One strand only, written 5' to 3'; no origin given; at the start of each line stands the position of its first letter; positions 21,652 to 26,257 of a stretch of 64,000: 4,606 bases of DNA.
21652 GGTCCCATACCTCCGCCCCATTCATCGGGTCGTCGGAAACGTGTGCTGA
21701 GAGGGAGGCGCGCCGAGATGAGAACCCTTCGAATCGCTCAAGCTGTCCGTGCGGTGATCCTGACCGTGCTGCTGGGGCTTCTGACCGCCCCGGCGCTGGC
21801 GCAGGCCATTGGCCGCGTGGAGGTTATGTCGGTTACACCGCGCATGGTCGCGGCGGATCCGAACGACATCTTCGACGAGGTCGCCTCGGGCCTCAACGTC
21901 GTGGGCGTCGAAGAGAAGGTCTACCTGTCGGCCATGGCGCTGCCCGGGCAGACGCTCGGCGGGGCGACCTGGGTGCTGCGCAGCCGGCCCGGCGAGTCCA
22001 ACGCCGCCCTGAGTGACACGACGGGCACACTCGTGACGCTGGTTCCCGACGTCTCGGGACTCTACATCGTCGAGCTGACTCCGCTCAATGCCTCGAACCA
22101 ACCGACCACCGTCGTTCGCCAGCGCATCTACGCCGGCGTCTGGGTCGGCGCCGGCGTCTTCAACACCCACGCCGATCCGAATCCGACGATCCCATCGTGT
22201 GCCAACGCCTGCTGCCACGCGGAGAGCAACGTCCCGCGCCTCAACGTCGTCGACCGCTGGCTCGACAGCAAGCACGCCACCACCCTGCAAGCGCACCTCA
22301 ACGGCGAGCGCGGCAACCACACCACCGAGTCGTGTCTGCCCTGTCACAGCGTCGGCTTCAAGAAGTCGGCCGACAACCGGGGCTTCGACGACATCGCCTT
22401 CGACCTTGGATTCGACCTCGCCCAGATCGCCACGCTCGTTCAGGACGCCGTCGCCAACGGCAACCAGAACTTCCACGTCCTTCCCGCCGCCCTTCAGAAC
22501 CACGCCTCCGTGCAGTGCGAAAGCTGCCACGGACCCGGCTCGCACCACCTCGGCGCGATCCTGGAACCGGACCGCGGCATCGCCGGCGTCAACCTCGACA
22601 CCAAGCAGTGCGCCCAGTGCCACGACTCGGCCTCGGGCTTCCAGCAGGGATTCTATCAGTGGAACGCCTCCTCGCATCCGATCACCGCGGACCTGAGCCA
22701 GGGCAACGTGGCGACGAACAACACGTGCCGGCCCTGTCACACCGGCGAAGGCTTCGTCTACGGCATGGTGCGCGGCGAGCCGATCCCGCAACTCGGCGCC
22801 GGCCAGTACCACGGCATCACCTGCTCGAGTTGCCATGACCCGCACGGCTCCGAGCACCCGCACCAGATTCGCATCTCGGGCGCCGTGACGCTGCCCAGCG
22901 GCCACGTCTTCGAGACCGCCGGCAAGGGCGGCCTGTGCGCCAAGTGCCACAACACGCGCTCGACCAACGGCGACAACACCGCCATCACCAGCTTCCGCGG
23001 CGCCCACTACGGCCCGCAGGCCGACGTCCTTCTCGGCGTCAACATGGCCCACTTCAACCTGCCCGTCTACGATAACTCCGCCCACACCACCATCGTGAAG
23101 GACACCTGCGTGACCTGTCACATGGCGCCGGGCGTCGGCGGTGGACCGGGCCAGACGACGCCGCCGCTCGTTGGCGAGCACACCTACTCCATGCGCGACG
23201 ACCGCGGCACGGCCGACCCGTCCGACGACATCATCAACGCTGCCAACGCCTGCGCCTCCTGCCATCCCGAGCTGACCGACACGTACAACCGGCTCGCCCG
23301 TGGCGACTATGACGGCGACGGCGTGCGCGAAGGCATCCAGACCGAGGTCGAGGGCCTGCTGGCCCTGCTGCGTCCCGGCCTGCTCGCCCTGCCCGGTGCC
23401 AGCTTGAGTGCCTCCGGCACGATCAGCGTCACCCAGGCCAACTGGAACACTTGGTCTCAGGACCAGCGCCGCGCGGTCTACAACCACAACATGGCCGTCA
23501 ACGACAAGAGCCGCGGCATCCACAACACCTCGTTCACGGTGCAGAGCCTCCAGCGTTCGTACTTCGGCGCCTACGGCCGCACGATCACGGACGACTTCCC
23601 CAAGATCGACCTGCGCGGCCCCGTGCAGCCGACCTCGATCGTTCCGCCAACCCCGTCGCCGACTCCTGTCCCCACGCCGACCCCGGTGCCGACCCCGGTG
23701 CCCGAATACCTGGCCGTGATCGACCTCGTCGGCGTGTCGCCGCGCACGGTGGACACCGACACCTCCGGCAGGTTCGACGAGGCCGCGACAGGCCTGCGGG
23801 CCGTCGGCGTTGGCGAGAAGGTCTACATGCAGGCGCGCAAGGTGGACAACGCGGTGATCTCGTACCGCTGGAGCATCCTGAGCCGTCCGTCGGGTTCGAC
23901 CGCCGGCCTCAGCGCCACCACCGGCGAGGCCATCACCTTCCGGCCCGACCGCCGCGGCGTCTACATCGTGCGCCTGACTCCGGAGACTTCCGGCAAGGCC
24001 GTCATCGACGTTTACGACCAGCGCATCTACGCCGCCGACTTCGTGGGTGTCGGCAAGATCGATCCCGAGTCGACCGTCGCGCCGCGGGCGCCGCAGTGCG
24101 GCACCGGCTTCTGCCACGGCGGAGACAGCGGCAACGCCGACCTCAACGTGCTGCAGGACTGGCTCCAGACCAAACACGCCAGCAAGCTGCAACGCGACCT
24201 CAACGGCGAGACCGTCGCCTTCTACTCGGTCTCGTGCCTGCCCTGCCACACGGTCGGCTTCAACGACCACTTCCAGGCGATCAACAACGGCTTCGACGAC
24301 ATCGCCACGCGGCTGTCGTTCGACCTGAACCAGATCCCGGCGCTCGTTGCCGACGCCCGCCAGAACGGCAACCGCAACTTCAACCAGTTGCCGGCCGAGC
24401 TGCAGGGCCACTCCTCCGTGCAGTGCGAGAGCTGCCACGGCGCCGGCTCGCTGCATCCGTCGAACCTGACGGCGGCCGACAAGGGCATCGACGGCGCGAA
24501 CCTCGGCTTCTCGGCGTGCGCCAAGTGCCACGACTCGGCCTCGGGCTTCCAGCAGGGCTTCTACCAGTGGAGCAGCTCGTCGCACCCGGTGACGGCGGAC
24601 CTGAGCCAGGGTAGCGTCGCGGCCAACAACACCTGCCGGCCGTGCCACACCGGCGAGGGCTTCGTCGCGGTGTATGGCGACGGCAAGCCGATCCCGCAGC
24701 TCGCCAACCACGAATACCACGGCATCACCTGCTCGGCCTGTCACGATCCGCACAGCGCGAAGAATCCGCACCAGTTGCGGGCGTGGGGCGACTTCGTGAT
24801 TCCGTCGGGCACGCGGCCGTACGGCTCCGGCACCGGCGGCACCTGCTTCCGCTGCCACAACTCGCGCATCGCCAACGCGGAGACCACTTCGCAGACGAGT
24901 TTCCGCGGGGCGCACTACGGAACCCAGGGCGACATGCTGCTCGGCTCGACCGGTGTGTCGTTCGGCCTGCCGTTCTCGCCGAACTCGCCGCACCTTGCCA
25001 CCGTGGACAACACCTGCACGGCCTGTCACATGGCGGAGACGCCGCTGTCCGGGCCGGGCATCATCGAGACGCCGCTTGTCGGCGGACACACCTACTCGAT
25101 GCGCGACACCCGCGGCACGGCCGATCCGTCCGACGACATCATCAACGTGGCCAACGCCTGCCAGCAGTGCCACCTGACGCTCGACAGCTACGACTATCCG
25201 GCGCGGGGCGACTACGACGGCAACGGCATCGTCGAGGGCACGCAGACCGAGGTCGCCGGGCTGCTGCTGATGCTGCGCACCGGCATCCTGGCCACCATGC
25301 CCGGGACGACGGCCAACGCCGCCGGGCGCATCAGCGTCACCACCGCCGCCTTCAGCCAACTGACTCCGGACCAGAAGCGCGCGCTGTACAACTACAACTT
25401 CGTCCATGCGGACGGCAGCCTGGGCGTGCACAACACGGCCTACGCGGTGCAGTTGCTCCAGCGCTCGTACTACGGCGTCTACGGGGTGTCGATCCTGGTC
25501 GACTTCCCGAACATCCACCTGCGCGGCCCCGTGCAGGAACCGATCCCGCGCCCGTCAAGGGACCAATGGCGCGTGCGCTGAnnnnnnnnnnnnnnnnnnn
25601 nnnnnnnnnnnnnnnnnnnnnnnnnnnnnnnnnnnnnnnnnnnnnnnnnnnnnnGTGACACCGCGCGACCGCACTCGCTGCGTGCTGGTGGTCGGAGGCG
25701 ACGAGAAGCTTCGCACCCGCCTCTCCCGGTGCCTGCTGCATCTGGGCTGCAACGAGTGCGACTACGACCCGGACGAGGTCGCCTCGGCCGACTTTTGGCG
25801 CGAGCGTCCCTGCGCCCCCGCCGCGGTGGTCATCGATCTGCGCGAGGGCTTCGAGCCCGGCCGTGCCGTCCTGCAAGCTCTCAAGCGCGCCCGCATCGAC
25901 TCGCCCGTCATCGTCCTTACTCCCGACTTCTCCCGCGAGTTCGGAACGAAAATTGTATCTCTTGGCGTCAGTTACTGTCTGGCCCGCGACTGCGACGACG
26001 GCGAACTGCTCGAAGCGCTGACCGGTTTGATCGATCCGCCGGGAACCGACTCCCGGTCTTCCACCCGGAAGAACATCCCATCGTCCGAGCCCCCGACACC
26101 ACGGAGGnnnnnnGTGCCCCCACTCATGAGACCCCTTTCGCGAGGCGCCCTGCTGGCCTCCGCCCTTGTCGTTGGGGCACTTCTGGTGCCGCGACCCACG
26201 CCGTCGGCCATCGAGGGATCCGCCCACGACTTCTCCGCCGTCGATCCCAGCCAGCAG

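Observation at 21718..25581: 18-heme giant cytochrome created by an in-frame tandem duplication of about 1.9 kb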

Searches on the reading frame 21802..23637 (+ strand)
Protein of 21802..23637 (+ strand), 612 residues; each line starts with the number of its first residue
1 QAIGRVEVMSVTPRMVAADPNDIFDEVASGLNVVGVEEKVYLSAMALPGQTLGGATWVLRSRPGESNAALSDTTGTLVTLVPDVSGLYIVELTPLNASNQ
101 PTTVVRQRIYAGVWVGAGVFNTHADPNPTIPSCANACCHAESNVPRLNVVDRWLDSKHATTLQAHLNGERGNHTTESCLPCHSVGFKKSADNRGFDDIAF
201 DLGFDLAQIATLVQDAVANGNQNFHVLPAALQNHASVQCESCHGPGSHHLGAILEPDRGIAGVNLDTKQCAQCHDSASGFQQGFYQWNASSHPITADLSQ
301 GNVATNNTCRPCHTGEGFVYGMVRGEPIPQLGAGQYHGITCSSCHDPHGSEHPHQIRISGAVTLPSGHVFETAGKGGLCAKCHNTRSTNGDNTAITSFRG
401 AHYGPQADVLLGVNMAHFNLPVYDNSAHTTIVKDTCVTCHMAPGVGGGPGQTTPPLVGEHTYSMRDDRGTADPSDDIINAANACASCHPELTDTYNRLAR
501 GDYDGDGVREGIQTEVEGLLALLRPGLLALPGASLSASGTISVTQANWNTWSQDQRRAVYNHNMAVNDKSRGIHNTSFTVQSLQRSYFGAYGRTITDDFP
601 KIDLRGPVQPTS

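Call 17: search_protein_representatives(protein=window:21802-23637:+)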
Query: 612 residues. Proteins with E-value up to 0.001 (for the whole library): 1714; up to 1e-10: 924; up to 1e-30: 290. The best 150 are listed.
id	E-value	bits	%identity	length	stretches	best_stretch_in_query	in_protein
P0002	0.0e+00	1895.3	51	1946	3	5-609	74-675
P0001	0.0e+00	1759.2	65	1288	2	1-612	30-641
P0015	1.5e-294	994.7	50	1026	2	2-611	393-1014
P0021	6.4e-218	741.6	41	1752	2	6-603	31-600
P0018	4.8e-210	715.5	50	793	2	2-610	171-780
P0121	1.4e-205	700.8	52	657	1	4-610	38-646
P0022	8.9e-189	645.3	53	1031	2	207-610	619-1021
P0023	2.4e-180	617.5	51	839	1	3-611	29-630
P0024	1.3e-152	525.9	38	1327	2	6-596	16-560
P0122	1.9e-134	465.8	51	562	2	381-608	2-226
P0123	1.9e-124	432.8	37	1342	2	150-586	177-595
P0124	3.6e-121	422.0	41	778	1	7-602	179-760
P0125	9.2e-115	400.8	41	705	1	2-605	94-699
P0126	9.7e-107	374.3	42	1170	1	4-601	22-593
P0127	1.5e-104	367.1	39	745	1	4-592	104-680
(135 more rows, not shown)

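Call 29: predict_structure(alignment_id=A1)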
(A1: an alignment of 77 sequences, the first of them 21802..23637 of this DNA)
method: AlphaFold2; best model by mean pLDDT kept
length: 612 residues; sequences in the alignment: 77
mean_pLDDT: 89.9   pTM: 0.89
mean pLDDT of the five models: 89.9, 89.1, 87.6, 85.9, 84.4
residues with pLDDT >= 90: 443; 70-90: 123; 50-70: 45; < 50: 1
segments of 3 or more residues with pLDDT < 50: none
pLDDT, mean of each block of 10 residues (from residue 1): 93 93 95 95 94 98 98 98 96 97 96 85 64 73 75 90 95 93 95 97 97 97 94 92 86 66 77 87 90 73 82 93 92 84 93 95 96 96 94 82 91 94 84 94 78 85 85 68 90 89 97 97 98 95 94 96 96 96 97 96 87 52
secondary structure, 60 per line:
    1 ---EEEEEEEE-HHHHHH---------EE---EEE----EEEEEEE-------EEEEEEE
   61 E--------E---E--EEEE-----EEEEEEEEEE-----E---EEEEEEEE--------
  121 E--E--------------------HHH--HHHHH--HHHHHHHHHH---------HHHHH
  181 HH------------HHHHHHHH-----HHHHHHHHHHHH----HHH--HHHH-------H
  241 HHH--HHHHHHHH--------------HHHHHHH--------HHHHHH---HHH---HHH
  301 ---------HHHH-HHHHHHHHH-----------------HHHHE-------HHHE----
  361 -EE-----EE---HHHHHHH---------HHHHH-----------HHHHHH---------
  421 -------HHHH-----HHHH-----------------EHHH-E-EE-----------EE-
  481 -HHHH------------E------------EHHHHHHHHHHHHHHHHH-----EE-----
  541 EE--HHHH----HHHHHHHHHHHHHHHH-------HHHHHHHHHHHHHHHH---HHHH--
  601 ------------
elements in order: E4-11 H13-18 E33-35 E40-46 E54-61 E77-80 E86-95 E105-112 H150-154 H157-166 H176-182 H195-202 H208-219 H229-232 H240-243 H246-253 H268-274 H283-288 H310-313 H315-323 H341-344 H374-380 H390-394 H406-411 H428-431 H437-440 H482-485 H512-528 H545-548 H553-568 H576-591 H595-598

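Call 32: fold_search(model_id=the predicted structure, library=pdb)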
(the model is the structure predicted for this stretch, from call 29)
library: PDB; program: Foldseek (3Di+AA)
matches with E <= 10: 1821; with E <= 0.001: 0
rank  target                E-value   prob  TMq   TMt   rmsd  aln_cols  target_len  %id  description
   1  2yrl_MODEL_1_A        1.7e-03  1.00  0.12  0.62   3.7        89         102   15  Solution structure of the PKD domain from KIAA 1837 protein (released 2007-10-02)
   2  7kpn_Z                3.0e-03  1.00  0.11  0.65   3.5        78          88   17  Adeno-associated virus serotype 5 in complex with the cellular receptor AAVR at 2.5 Angstroms resolution, AAV5 AAVR (released 2020-12-16)
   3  4jgu_A                3.8e-03  1.00  0.10  0.53   3.3        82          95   16  Crystal structure of Clostridium histolyticum ColH collagenase polycystic kidney-disease-like domain 2b at 1.4 Angstro (released 2014-03-05)
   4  2c9x_A                6.1e-03  0.98  0.10  0.15   7.6       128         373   14  Sulfite dehydrogenase from Starkeya Novella Y236F mutant (released 2006-08-16)
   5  6tqd_B                9.2e-03  1.00  0.11  0.31   5.9       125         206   14  D00-D0 domain of Intimin (released 2021-01-13)
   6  6jcq_R                9.7e-03  1.00  0.11  0.62   3.2        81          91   12  AAV1 in complex with AAVR (released 2019-10-23)
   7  3pe9_A                1.1e-02  1.00  0.10  0.52   5.6       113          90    8  Structures of Clostridium thermocellum CbhA fibronectin(III)-like modules (released 2011-11-23)
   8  4uid_A                1.2e-02  0.99  0.10  0.27   4.8        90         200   11  Crystal structure of the S-layer protein SbsC domains 4 and 5 (released 2016-04-13)
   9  3ott_B                1.2e-02  0.99  0.12  0.10   7.0       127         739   14  Crystal Structure of the extracellular domain of the putative one component system BT4673 from B. thetaiotaomicron (released 2011-08-10)
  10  1l0q_A                1.3e-02  1.00  0.11  0.17   7.3       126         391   14  Tandem YVTN beta-propeller and PKD domains from an archaeal surface layer protein (released 2002-11-06)
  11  4lba_A                1.3e-02  0.98  0.11  0.42   6.1       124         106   10  Crystal structure of a conjugative transposon lipoprotein (BACEGG_03088) from Bacteroides eggerthii DSM 20697 at 1.70  (released 2013-08-07)
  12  1wcq_C                1.3e-02  0.90  0.10  0.10   8.8       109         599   14  Mutagenesis of the Nucleophilic Tyrosine in a Bacterial Sialidase to Phenylalanine. (released 2005-10-12)
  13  2ber                  1.3e-02  0.90  0.10  0.10   8.6       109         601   14  Y370G Active Site Mutant of the Sialidase from Micromonospora viridifaciens in complex with beta-Neu5Ac (sialic acid). (released 2005-04-04)
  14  4aq1_C                1.5e-02  0.91  0.10  0.10  12.4       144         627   18  Structure of the SbsB S-layer protein of Geobacillus stearothermophilus PV72p2 in complex with nanobody KB6 (released 2012-06-13)
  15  5eq4_B                1.5e-02  0.96  0.12  0.30   9.0       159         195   10  Crystal structure of the SrpA adhesin R347E mutant from Streptococcus sanguinis (released 2016-01-27)
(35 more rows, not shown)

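Call 33: search_solved_structures(query=A1, max_evalue=0.1, show_alignments=2)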
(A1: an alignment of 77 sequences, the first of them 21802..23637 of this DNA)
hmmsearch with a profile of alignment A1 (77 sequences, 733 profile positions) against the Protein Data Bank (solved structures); distinct sequences matched with E-value up to 0.1: 31.
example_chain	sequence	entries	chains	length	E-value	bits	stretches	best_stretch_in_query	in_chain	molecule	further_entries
6i5b_A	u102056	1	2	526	1.2e-31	112.7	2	285-591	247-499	Uncharacterized protein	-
6qvm_A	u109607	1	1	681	4e-25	91.1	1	228-588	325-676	Multiheme cytochrome cf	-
2j7a_A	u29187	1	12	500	1e-12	50.1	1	322-585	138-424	CYTOCHROME C NITRITE REDUCTASE NRFA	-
2vr0_A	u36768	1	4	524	1.1e-12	50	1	322-586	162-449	CYTOCHROME C NITRITE REDUCTASE, CATALYTIC SUBUNIT NFRA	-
8rv0_Y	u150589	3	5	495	6.6e-11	44.1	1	309-588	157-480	Octaheme cytochrome c nitrite reductase | Octaheme nitrite c cytochrome c reductase | Octaheme nitrite reductase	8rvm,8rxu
8bcx_A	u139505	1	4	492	1.1e-09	40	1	338-588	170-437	Nitrite reductase (cytochrome; ammonia-forming)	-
1oah_A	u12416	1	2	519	1.9e-09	39.3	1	335-588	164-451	CYTOCHROME C NITRITE REDUCTASE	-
4rkm_A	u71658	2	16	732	6.2e-09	37.6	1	488-610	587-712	MccA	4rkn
3sxq_A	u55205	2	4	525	9.1e-09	37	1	308-591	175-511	Eight-heme nitrite reductase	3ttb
6r2q_A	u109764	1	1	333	7.1e-08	34.1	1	247-362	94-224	Cystathionine beta-synthase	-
3ubr_A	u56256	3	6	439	7.9e-07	30.6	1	340-588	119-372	Cytochrome c-552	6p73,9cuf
1bvb_A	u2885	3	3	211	7.3e-06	27.4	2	154-208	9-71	CYTOCHROME C-554 | CYTOCHROME C554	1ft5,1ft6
7tfs_A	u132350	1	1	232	0.00067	20.9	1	338-391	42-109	Cytochrome c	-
6nz0_Z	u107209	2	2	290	0.00068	20.9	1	72-136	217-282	Dyslexia-associated protein KIAA0319-like protein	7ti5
5ze8_A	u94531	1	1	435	0.0008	20.7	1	276-351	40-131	cytochrome c552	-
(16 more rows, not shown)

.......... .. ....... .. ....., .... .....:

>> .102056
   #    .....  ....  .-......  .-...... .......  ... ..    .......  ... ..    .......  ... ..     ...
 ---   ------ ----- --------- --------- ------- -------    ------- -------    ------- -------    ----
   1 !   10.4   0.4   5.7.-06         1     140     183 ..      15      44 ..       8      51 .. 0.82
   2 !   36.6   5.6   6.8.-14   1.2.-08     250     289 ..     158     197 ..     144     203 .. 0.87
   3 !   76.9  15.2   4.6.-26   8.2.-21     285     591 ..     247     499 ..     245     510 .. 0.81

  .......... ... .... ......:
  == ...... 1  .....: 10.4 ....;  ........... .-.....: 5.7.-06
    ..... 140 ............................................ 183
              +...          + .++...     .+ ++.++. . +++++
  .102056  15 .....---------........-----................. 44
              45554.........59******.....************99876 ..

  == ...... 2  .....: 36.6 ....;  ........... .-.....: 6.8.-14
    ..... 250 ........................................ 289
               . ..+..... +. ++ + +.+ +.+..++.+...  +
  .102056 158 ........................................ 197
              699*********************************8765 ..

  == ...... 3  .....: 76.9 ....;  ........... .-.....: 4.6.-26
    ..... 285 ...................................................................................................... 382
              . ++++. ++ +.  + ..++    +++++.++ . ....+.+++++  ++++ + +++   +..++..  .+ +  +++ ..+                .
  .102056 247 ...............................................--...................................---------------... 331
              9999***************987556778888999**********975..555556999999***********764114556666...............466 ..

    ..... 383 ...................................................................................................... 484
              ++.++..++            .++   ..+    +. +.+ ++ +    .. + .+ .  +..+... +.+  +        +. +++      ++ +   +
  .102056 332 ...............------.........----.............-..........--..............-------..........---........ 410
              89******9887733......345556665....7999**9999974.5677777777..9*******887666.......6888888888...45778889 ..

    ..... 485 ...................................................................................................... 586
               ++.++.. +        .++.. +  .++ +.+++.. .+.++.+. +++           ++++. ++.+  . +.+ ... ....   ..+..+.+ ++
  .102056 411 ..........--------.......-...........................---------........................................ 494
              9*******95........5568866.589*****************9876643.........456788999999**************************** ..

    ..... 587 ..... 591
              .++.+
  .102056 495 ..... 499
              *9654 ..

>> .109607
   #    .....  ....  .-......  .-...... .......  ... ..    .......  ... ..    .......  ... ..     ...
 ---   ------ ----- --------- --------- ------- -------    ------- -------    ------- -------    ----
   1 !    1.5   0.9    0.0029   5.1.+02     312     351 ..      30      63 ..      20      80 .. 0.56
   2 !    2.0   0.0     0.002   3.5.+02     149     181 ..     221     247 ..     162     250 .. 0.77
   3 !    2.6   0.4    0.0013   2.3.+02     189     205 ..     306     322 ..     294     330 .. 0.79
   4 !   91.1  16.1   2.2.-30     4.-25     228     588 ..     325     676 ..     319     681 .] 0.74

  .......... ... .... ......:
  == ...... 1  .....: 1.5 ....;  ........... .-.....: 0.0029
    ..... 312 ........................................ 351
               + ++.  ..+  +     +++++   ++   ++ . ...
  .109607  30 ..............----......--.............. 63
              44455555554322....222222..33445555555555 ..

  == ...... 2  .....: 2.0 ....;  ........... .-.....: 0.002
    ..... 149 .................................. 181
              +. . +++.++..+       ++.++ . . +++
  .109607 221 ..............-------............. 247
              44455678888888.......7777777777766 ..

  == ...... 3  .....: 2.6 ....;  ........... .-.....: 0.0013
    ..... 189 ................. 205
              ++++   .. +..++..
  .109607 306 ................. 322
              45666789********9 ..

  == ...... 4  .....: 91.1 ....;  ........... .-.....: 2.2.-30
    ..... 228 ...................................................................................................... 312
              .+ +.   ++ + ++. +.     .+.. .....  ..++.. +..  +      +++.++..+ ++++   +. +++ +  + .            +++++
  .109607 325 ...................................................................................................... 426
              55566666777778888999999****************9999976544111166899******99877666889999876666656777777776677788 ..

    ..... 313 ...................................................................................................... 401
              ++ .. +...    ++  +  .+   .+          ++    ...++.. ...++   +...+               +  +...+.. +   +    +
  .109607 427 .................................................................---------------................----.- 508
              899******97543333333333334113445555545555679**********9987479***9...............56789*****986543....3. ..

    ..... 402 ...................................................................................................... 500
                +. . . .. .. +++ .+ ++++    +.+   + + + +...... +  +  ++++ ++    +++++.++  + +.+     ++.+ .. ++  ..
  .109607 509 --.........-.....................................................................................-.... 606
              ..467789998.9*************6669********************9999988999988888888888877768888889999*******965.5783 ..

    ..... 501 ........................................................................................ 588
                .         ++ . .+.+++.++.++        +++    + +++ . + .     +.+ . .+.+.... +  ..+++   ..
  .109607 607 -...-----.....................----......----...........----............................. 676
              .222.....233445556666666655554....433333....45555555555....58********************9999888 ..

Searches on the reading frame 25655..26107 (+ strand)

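Call 21: search_protein_families(library=pfam, proteins=[window:25682-26107:+], max_evalue=0.001)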
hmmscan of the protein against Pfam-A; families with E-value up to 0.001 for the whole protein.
window:25682-26107:+ (142 aa): 1 family
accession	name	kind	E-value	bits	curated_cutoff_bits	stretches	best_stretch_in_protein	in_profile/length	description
PF00072.30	Response_reg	-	9.6e-05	23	30.2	1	2-113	2-110/111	Response regulator receiver domain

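Call 62: search_protein_families(library=ncbifam, proteins=[window:25655-26107:+], max_evalue=0.01)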
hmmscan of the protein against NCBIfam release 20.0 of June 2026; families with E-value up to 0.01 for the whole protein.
window:25655-26107:+ (151 aa): 1 family
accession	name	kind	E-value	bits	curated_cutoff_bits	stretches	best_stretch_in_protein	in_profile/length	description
NF033791.1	ActR_PrrA_rreg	equivalog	2.7e-07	30.7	250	1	8-123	2-114/173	ActR/PrrA/RegA family redox response regulator transcription factor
